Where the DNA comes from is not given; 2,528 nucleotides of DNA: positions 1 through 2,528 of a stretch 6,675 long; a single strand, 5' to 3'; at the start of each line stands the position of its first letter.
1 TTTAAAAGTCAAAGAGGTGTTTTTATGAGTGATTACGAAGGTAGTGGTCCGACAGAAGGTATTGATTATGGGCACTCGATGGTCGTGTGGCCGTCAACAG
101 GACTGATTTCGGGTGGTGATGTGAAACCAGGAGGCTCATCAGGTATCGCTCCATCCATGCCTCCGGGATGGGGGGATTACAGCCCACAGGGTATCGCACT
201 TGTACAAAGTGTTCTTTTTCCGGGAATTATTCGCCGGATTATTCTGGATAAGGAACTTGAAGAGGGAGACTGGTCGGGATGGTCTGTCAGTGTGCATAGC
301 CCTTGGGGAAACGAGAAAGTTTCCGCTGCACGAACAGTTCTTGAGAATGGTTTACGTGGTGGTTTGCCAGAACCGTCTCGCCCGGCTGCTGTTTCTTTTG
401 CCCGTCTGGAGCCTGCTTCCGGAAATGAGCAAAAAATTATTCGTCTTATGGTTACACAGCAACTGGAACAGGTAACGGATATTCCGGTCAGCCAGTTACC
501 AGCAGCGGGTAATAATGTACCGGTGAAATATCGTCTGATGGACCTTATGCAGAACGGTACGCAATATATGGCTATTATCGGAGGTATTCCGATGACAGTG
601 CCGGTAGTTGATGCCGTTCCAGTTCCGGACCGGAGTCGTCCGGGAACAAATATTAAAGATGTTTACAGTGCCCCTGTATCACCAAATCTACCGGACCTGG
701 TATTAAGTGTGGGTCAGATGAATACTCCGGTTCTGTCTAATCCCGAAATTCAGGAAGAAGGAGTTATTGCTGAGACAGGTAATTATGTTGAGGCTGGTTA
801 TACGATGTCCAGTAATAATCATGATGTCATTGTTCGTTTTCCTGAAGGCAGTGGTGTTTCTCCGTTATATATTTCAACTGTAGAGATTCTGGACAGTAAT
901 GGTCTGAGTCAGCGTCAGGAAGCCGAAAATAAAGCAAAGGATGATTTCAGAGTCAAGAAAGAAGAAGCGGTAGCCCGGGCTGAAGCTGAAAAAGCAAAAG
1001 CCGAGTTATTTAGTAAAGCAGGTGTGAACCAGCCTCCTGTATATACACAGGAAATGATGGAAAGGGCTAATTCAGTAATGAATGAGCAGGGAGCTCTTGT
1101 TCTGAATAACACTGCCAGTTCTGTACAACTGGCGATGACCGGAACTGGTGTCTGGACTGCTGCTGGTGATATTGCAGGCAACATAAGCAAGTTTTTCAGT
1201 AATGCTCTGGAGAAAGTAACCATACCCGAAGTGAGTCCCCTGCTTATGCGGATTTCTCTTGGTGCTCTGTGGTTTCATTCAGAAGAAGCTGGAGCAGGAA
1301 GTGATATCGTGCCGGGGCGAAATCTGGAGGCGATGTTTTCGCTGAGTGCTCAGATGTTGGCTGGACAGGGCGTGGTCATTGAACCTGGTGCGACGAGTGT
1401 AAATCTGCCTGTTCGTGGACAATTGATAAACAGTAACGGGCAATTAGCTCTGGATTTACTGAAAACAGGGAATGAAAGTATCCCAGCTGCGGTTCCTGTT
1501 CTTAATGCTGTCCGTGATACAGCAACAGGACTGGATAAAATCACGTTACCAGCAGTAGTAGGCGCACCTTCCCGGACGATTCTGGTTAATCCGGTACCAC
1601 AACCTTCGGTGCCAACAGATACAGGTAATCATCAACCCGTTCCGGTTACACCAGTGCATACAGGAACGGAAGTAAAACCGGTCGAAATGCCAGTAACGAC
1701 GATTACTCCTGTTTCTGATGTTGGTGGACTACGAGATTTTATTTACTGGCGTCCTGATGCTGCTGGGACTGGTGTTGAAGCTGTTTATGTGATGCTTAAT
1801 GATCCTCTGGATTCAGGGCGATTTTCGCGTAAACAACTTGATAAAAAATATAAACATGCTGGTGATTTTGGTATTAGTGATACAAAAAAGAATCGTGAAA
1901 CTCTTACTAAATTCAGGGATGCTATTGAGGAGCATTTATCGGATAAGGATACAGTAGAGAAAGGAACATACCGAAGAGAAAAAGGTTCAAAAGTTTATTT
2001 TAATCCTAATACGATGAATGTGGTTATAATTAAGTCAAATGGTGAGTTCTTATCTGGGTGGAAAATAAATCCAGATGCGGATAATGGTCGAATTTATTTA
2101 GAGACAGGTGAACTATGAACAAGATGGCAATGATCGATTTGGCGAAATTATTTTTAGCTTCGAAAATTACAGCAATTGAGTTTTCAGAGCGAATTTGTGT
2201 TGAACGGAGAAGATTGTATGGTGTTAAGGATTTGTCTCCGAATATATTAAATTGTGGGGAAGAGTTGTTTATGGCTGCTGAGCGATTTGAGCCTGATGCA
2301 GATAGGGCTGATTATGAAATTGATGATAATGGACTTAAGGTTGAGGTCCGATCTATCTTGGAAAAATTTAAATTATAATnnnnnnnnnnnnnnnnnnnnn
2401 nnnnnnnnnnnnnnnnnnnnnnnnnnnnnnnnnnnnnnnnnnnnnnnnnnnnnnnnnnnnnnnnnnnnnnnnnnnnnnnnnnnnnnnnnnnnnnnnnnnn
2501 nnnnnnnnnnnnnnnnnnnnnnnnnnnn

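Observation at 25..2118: Compositional break inside cda coincides with the start of the tRNase domain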

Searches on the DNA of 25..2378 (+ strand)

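Call 6: search_dna_similar(query=window:25-2378:+, collection=plasmids, mode=distant, max_rows=60, rows=spread)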
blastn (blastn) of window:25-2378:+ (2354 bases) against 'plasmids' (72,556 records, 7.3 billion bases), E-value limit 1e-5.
Records with a match: 375; places in all: 446; records where one place covers at least 80% of the query: 32.
Best place of each record, by identity: >=99% 31; 95-99% 2; 90-95% 193; 80-90% 127; 60-80% 22.
By first word of the organism name: Escherichia 204; Shigella 114; Klebsiella 35; Salmonella 12; Serratia 5; Pantoea 2; Raoultella 1; Enterobacter 1; Yersinia 1.
By predicted mobility (MOB-suite, as given by PLSDB): conjugative 222; mobilizable 121; non-mobilizable 32.
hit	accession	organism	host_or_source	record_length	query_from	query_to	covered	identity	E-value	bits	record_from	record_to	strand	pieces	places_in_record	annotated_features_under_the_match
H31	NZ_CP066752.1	Escherichia coli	-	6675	1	2354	100%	100.0%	0e+0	4241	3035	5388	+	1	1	cda: colicin-D | colicin immunity domain-containing protein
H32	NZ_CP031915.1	Escherichia coli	Homo sapiens,Clinical: Human (Homo ...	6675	1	2354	100%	99.9%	0e+0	4237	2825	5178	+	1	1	cda: colicin-D | colicin immunity domain-containing protein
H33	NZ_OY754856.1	Escherichia coli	-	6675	1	2354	100%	99.9%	0e+0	4237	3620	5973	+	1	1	cda: colicin-D | colicin immunity domain-containing protein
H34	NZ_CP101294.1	Escherichia coli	Homo sapiens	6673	1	2354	100%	99.9%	0e+0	4232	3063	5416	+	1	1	cda: colicin-D | colicin immunity domain-containing protein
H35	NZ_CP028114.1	Escherichia coli O103 str. RM8385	Bos taurus,feces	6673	1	2345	100%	99.9%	0e+0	4221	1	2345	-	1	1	cda: colicin-D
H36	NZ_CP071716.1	Escherichia coli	Homo sapiens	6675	550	2354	77%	99.9%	0e+0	3247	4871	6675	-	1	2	colicin immunity domain-containing protein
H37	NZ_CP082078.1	Escherichia coli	Homo sapiens,blood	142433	1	943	40%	94.6%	0e+0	1471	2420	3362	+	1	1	cba: pore-forming bacteriocin colicin B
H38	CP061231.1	Escherichia coli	Sheep,cell culture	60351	1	943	40%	94.5%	0e+0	1467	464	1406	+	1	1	cba: pore-forming bacteriocin colicin B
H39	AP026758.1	Escherichia coli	Homo sapiens,feces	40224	1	943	40%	94.5%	0e+0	1467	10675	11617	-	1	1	hypothetical protein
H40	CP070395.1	Escherichia coli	food,chicken meat inner strip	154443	1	943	40%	94.5%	0e+0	1467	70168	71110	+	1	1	cba: pore-forming bacteriocin colicin B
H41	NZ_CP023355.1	Escherichia coli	canine,whole organism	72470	1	943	40%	94.4%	0e+0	1462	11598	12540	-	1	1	cba: pore-forming bacteriocin colicin B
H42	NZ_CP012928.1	Salmonella enterica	Homo sapiens,human stool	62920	1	943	40%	94.4%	0e+0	1462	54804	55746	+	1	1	cba: pore-forming bacteriocin colicin B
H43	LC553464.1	Escherichia coli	-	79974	1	943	40%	94.4%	0e+0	1462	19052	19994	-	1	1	none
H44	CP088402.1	Escherichia coli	Homo sapiens,blood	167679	1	943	40%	94.4%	0e+0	1462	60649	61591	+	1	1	cba: pore-forming bacteriocin colicin B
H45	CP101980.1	Escherichia coli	Microbe organism,goat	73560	1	943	40%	94.4%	0e+0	1462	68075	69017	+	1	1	cba: pore-forming bacteriocin colicin B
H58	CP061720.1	Raoultella ornithinolytica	whole organism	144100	1106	2348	53%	69.3%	8e-139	502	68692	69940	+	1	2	record has no annotation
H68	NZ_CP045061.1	Salmonella enterica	almond drupe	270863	1264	1772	22%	70.1%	3e-56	228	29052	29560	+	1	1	colicin-like bacteriocin tRNase domain-containing protein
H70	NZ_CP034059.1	Shigella flexneri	Homo sapiens,stool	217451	1617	1872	11%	86.0%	6e-77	297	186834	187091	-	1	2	S-type pyocin domain-containing protein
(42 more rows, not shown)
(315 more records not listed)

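Call 7: get_annotated_region(hit=H58, flank=3000)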
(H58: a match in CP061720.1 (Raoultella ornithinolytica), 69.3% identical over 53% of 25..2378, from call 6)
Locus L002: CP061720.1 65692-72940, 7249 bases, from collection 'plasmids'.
description: Raoultella ornithinolytica strain LL1 plasmid p1, complete sequence
organism: Raoultella ornithinolytica (NCBI taxid 54291)
taxonomy: Bacteria; Pseudomonadota; Gammaproteobacteria; Enterobacterales; Enterobacteriaceae; Raoultella; Raoultella ornithinolytica
host: -; source: whole organism; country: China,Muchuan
typing (MOB-suite, as given by PLSDB): mobilizable; replicon IncI1; relaxase MOBF
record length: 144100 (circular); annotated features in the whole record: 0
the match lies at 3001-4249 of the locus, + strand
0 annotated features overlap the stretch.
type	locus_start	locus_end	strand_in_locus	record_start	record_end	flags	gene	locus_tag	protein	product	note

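Call 8: get_annotated_region(hit=H68, flank=3000)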
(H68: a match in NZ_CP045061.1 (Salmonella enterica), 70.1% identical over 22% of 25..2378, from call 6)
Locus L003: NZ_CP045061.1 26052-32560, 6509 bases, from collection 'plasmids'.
description: Salmonella enterica subsp. enterica serovar Muenchen strain LG26 plasmid pLG26p2, complete sequence
organism: Salmonella enterica (NCBI taxid 596)
taxonomy: Bacteria; Pseudomonadota; Gammaproteobacteria; Enterobacterales; Enterobacteriaceae; Salmonella; Salmonella enterica
host: -; source: almond drupe; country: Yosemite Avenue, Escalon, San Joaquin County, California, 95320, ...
typing (MOB-suite, as given by PLSDB): conjugative; relaxase MOBF; mating-pair formation MPF_F
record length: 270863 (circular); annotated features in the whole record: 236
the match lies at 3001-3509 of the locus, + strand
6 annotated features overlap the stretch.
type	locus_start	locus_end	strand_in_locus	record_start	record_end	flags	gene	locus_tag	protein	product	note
CDS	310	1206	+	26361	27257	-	-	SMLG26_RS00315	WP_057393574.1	antimicrobial resistance protein Mig-14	-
CDS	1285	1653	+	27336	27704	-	-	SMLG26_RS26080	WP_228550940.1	hypothetical protein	-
CDS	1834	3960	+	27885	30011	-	-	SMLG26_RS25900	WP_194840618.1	colicin-like bacteriocin tRNase domain-containing protein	-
CDS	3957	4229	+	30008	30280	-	-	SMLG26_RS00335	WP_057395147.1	hypothetical protein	-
CDS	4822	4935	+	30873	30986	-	-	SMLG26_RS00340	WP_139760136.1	YnaM/YnfT family protein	-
CDS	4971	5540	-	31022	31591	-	-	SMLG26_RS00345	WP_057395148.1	tail fiber assembly protein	-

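Call 9: get_annotated_region(hit=H70, flank=3000)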
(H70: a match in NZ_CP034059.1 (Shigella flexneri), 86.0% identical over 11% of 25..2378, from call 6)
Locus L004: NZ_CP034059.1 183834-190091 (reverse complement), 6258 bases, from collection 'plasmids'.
description: Shigella flexneri strain FDAARGOS_535 plasmid unnamed1, complete sequence
organism: Shigella flexneri (NCBI taxid 623)
taxonomy: Bacteria; Pseudomonadota; Gammaproteobacteria; Enterobacterales; Enterobacteriaceae; Shigella; Shigella flexneri
host: -; source: Homo sapiens,stool; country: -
typing (MOB-suite, as given by PLSDB): mobilizable; replicon IncFIA,IncFIC; relaxase MOBF,MOBF,MOBF,MOBP
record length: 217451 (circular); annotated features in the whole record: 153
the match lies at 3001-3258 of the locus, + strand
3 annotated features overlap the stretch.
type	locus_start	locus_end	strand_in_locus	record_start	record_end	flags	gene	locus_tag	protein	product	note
CDS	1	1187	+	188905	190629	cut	ipaH4.5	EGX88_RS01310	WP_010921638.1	T3SS effector E3 ubiquitin-protein ligase IpaH4.5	-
CDS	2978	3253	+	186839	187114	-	-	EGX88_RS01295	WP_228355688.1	S-type pyocin domain-containing protein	-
CDS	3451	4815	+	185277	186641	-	-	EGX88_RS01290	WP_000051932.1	MFS transporter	-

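Call 10: get_annotated_region(hit=H37, flank=2500)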
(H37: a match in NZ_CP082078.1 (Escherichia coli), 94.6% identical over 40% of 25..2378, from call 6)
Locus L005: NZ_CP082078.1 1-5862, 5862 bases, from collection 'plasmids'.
description: Escherichia coli strain MS20657 plasmid pMS20657A, complete sequence
organism: Escherichia coli (NCBI taxid 562)
taxonomy: Bacteria; Pseudomonadota; Gammaproteobacteria; Enterobacterales; Enterobacteriaceae; Escherichia; Escherichia coli
host: -; source: Homo sapiens,blood; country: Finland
typing (MOB-suite, as given by PLSDB): conjugative; replicon IncFIA,IncFIB,IncFIC; relaxase MOBF; mating-pair formation MPF_F
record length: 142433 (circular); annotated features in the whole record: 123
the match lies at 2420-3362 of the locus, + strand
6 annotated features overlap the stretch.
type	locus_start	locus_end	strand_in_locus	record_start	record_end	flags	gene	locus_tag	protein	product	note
CDS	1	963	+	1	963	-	parM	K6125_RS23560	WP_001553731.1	plasmid segregation protein ParM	-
CDS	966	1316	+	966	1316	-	-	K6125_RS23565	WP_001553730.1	plasmid partitioning/stability family protein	-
CDS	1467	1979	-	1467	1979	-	-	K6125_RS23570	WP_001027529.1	hypothetical protein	-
CDS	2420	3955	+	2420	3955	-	cba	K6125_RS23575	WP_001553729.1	pore-forming bacteriocin colicin B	-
CDS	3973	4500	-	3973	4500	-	cbi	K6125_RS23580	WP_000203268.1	colicin B immunity protein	-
CDS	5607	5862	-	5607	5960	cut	cmi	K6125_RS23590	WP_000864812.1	colicin M immunity protein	-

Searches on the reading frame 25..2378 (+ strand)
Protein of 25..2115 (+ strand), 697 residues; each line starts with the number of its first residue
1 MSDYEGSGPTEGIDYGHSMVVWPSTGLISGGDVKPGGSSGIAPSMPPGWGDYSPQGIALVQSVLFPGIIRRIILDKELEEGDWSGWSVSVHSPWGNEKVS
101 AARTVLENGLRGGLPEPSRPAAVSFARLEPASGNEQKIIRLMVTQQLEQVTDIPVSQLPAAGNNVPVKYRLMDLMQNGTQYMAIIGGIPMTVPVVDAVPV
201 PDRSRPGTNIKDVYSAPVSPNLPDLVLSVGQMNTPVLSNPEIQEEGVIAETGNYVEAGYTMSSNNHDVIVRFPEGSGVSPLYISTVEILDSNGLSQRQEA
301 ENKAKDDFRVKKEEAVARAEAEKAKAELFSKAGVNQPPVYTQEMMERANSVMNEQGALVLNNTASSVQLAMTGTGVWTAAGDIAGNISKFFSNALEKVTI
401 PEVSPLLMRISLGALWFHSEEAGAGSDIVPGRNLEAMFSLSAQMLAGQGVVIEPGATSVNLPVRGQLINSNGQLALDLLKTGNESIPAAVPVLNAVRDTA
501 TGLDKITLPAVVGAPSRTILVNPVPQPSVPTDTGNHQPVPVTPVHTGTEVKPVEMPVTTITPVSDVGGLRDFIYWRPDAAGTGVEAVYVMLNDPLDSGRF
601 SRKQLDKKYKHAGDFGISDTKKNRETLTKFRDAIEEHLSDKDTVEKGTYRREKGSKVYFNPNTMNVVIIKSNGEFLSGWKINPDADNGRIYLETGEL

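Call 35: search_protein_families(library=pfam, proteins=[window:25-2115:+, L003:1834-3957:+, L003:3957-4226:+, L002:2397-3992:+], max_evalue=0.01)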
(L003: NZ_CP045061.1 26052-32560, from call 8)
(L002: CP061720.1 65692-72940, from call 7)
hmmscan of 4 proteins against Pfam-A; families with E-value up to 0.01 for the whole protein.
window:25-2115:+ (697 aa): 3 families
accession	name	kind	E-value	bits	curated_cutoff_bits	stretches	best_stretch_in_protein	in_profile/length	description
PF03515.19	Cloacin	-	6.1e-103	344.8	25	1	1-309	1-277/277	Colicin-like bacteriocin tRNase domain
PF06958.17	Pyocin_S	-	3.7e-37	128.3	22.5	2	455-590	7-139/139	S-type Pyocin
PF11429.13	Colicin_D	-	9.2e-18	64.8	25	1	604-684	1-79/84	Colicin D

L003:1834-3957:+ (708 aa): 2 families
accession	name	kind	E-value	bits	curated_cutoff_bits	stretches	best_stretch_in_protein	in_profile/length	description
PF03515.19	Cloacin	-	1.7e-49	169.4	25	1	1-264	1-276/277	Colicin-like bacteriocin tRNase domain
PF06958.17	Pyocin_S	-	2e-37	129.2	22.5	2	421-557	5-138/139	S-type Pyocin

L003:3957-4226:+ (90 aa): 0 families

L002:2397-3992:+ (532 aa): 2 families
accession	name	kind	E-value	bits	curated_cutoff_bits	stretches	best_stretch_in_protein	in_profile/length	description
PF06958.17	Pyocin_S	-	2.9e-29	102.8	22.5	1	283-425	3-139/139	S-type Pyocin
PF11429.13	Colicin_D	-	8.4e-17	61.8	25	1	439-519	1-79/84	Colicin D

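Call 63: search_protein_families(library=ncbifam, proteins=[window:25-2115:+], max_evalue=1)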
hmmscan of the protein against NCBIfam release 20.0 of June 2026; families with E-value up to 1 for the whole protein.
window:25-2115:+ (697 aa): 1 family
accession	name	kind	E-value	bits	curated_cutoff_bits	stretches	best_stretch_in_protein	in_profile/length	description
NF041859.1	silencer_MvaTU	equivalog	0.073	13.2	75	1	637-684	64-111/120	histone-like nucleoid-structuring protein, MvaT/MvaU family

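Call 64: search_solved_structures(query=window:25-2115:+, max_evalue=0.001)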
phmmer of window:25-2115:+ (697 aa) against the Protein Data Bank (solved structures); distinct sequences matched with E-value up to 0.001: 12.
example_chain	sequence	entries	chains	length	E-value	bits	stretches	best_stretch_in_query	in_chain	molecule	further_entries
5znm_A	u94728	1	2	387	2.6e-254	848.8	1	313-697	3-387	Colicin-D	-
1rh1_A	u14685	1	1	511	1.1e-196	658.3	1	1-359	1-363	Colicin B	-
1v74_A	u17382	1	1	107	4.1e-67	230.1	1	591-697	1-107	Colicin D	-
1tfo_A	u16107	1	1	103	5.2e-64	219.9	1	595-697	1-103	Colicin D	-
1tfk_A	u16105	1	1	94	4.3e-58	200.3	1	604-697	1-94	Colicin D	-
9hn1_D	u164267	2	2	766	4.5e-23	84.6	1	296-661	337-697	KlebG | Klebicin G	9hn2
5ew5_A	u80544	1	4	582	3.3e-21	78.4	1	134-355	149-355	Colicin-E9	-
7nsu_D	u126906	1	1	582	8.3e-21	77.1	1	134-355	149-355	Colicin-E9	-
2b5u_A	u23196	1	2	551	3.5e-20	75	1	139-355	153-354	Colicin E3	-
1jch_A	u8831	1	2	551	4.5e-19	71.4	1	139-355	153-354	COLICIN E3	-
2axc_A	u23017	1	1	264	9.3e-19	70.3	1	133-309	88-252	Colicin E7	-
7nst_D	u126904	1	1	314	1.2e-18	69.9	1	134-307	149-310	Colicin-E9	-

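Call 99: search_solved_structures(query=A2, max_evalue=1)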
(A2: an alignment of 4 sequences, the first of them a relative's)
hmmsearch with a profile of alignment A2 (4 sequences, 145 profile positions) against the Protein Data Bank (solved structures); distinct sequences matched with E-value up to 1: 2.
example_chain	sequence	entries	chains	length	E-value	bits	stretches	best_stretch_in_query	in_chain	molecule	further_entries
5dv0_A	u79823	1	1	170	0.26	14.3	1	49-117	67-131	Sortase SrtA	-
5v0q_A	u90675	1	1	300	0.81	12.7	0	16-65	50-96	I-OnuI_e-vHIVInt_v1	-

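Call 100: predict_structure(alignment_id=A2)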
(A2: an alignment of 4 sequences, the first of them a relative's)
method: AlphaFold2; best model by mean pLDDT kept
length: 146 residues; sequences in the alignment: 4
mean_pLDDT: 62.6   pTM: 0.55
mean pLDDT of the five models: 62.6, 61.4, 52.2, 42.1, 41.6
residues with pLDDT >= 90: 17; 70-90: 43; 50-70: 31; < 50: 55
segments of 3 or more residues with pLDDT < 50: 1-22, 104-136
pLDDT, mean of each block of 10 residues (from residue 1): 37 45 60 90 77 78 93 84 78 68 44 35 35 52 65
secondary structure, 60 per line:
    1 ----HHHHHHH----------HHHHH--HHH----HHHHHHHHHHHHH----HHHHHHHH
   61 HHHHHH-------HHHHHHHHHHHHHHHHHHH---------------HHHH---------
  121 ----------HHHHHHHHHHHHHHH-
elements in order: H5-11 H22-26 H36-48 H53-66 H74-92 H108-111 H131-145

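Call 102: fold_search(model_id=the predicted structure, library=pdb)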
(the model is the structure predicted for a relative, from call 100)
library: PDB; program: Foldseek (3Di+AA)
matches with E <= 10: 13; with E <= 0.001: 0
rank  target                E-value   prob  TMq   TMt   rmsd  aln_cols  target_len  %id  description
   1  3ke4_A                5.4e+00  0.05  0.17  0.15   9.3        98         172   10  Crystal structure of a PduO-Type ATP:Cob(I)alamin adenosyltransferase from Bacillus cereus (released 2010-10-20)
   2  4ilu                  5.7e+00  0.09  0.20  0.18  10.3        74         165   15  Crystal structure of Mycobacterium tuberculosis CarD (released 2013-10-30)
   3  7msc_Y                6.7e+00  0.06  0.17  0.32   9.6        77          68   14  Mtb 70SIC in complex with MtbEttA at Pre_R0 state (released 2022-02-02)
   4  9d1k_B                6.7e+00  0.04  0.15  0.06   8.6        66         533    9  The alpha-E7 carboxylesterase from Anopheles gambiae (released 2025-08-13)
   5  5vj4_B                7.5e+00  0.05  0.17  0.11   8.9        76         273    6  Crystal structure of a putative surface protein encoded by BTA121 (released 2017-11-29)
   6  1dqe_A                7.9e+00  0.02  0.17  0.18  10.9        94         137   18  BOMBYX MORI PHEROMONE BINDING PROTEIN (released 2001-01-10)
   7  4non_B                8.8e+00  0.05  0.16  0.10   7.7        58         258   12  Crystal structure of GDP-bound A143S mutant of the S. thermophilus FeoB G-domain (released 2014-04-02)
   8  6k5e_E                9.3e+00  0.03  0.20  0.13   9.0        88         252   12  Crystal structure of BioH from Klebsiella pneumonia (released 2019-07-17)
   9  6fea_C                9.3e+00  0.02  0.13  0.16  10.4        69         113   16  A. vinelandii vanadium nitrogenase, turnover state (released 2018-03-28)
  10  8h69_C                9.8e+00  0.04  0.18  0.05   9.6        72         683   14  Cryo-EM structure of influenza RNA polymerase (released 2023-06-28)
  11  1rty_C                9.8e+00  0.03  0.17  0.16   9.1        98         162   12  Crystal Structure of Bacillus subtilis YvqK, a putative ATP-binding Cobalamin Adenosyltransferase, The North East Stru (released 2003-12-23)
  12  6k5e_D                9.8e+00  0.03  0.16  0.10  10.9        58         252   10  Crystal structure of BioH from Klebsiella pneumonia (released 2019-07-17)
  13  7dgq_f                9.8e+00  0.03  0.19  0.17  18.5       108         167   18  Activity optimized supercomplex state1 (released 2022-05-18)
